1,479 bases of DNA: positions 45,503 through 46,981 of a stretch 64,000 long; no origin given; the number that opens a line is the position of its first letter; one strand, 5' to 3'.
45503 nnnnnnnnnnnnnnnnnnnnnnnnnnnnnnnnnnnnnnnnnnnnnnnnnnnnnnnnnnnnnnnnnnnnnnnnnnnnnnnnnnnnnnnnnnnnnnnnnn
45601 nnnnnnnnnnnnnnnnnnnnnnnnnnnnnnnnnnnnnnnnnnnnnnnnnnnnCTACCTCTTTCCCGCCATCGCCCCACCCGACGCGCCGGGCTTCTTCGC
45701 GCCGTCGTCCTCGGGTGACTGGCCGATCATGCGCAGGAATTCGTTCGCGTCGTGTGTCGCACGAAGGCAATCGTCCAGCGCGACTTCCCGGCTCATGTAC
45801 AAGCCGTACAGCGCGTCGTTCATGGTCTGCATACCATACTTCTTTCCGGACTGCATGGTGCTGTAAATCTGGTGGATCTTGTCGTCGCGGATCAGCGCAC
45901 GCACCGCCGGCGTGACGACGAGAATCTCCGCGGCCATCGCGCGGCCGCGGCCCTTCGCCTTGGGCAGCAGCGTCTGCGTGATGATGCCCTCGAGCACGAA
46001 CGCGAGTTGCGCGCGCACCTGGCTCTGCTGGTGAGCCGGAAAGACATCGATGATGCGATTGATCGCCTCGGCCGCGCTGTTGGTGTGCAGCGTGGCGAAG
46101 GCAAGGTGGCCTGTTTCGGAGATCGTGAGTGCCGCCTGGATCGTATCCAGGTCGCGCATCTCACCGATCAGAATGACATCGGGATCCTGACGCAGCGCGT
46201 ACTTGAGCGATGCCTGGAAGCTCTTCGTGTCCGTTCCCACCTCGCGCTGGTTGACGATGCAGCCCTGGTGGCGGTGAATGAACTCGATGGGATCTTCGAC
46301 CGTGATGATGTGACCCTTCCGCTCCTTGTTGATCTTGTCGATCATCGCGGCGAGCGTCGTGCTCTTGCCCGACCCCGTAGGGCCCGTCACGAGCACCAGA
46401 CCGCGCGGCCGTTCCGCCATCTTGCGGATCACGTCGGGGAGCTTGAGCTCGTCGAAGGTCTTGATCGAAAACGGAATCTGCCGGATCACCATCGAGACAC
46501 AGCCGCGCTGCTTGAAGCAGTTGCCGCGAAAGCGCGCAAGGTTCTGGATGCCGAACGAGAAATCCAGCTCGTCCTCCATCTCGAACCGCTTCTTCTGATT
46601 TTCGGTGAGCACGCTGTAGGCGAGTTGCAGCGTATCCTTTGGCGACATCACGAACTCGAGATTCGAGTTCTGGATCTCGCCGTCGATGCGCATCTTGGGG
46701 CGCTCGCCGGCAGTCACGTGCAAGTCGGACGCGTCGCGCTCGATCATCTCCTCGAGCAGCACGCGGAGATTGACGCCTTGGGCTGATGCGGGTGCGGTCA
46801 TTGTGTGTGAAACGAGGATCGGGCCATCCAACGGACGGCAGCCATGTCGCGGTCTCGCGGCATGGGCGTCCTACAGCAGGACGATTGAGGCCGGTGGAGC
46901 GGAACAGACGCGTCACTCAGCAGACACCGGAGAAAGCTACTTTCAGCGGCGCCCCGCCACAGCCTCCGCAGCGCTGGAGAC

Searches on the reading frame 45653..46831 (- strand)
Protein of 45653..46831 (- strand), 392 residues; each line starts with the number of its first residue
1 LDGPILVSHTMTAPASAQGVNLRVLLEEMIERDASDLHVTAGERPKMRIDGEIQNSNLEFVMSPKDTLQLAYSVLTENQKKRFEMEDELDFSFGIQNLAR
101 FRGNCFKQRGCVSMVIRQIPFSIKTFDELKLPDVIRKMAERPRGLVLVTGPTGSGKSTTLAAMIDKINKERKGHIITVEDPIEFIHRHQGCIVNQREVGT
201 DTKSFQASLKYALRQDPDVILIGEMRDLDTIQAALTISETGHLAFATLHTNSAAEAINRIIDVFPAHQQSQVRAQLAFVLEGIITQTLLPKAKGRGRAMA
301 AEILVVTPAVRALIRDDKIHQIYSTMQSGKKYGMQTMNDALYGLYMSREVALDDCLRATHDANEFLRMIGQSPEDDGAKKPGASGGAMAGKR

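Call 8: search_protein_families(library=pfam, proteins=[window:45653-46831:-], max_evalue=0.001)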
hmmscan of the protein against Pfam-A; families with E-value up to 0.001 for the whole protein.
window:45653-46831:- (392 aa): 8 families
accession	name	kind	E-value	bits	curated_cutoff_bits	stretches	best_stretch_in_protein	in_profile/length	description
PF00437.27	T2SSE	-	9.4e-48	163.2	24.9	1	24-298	14-287/370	Type II/IV secretion system protein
PF25199.1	nSTAND_NTPase5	-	2.4e-05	24.7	34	1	136-183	34-81/145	Novel STAND NTPase 5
PF13401.12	AAA_22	-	5.5e-05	23.9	27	1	142-181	4-42/130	AAA domain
PF13604.12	AAA_30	-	7e-05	23.1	27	0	134-173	9-47/191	AAA domain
PF13191.12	AAA_16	-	8.6e-05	23.5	32.6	1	140-175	22-53/167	AAA ATPase domain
PF13555.12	AAA_29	-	0.00012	22.2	27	1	140-164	19-43/61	P-loop containing region of AAA domain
PF01935.23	DUF87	-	0.00036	21.1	23.2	1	147-176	27-56/220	Helicase HerA, central domain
PF00005.33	ABC_tran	-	0.00089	20.3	25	0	145-195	13-67/137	ABC transporter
